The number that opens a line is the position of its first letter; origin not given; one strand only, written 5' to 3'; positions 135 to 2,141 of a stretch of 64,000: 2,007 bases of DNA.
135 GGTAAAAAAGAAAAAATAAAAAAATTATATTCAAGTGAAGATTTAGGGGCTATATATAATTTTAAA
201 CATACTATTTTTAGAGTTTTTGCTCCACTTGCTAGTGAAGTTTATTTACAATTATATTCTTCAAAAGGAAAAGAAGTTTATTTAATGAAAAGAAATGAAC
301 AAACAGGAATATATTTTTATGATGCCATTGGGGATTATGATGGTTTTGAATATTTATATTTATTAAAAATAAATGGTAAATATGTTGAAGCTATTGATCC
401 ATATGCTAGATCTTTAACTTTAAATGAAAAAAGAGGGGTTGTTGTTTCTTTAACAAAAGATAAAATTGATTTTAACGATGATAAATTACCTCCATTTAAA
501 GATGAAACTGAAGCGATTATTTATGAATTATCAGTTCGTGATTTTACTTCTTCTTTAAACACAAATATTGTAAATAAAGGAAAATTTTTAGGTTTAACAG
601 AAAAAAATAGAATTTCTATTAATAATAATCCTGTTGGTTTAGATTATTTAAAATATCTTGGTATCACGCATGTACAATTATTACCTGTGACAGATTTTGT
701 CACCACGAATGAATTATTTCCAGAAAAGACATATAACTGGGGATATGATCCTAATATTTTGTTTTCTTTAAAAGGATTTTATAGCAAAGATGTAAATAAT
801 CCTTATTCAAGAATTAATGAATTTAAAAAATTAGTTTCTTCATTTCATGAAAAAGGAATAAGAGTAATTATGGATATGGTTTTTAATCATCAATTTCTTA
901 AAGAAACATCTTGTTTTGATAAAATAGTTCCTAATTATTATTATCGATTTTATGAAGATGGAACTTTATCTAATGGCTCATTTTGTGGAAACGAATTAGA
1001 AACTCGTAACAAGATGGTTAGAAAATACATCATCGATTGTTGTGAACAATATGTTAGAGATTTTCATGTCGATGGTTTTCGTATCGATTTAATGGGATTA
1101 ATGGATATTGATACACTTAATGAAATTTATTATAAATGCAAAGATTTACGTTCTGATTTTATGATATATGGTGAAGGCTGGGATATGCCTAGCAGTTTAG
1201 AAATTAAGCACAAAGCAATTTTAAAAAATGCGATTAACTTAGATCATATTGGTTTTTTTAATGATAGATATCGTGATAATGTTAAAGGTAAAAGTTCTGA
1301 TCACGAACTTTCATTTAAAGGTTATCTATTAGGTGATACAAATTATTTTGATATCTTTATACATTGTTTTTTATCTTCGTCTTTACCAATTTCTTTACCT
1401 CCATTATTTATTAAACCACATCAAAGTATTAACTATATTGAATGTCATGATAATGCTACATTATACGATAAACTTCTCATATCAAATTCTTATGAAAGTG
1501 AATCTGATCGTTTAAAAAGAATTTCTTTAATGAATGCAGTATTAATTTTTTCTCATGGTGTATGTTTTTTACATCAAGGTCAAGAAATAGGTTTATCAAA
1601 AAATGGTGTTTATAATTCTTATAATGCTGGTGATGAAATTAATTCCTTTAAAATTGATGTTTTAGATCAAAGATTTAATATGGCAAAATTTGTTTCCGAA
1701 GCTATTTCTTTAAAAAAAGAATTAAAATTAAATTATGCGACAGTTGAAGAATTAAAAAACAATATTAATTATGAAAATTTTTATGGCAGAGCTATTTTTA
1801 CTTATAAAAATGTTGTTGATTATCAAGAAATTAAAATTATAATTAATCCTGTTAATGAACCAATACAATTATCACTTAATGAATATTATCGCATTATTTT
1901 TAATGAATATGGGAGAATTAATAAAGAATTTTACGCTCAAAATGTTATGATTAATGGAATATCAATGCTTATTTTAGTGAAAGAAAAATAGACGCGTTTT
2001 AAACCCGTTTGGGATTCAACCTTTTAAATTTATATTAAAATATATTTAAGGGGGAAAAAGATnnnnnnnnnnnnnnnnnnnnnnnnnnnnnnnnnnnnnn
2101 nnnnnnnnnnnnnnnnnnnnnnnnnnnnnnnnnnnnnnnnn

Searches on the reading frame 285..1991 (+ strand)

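Call 47: search_protein_families(library=padloc, proteins=[window:285-1991:+], max_evalue=0.001)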
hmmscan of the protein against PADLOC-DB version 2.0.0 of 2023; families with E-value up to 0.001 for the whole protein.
window:285-1991:+ (568 aa): 1 family
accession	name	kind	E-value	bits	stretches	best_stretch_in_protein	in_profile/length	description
PDLC01097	C3a214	-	1.8e-16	57.9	1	108-277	89-240/495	GlgB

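Call 69: search_protein_families(library=pfam, proteins=[window:285-1991:+], max_evalue=0.01)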
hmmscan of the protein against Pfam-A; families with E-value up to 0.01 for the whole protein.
window:285-1991:+ (568 aa): 1 family
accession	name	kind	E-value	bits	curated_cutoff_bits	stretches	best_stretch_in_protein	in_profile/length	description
PF00128.31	Alpha-amylase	-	5e-18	66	22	2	119-203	25-92/446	Alpha amylase, catalytic domain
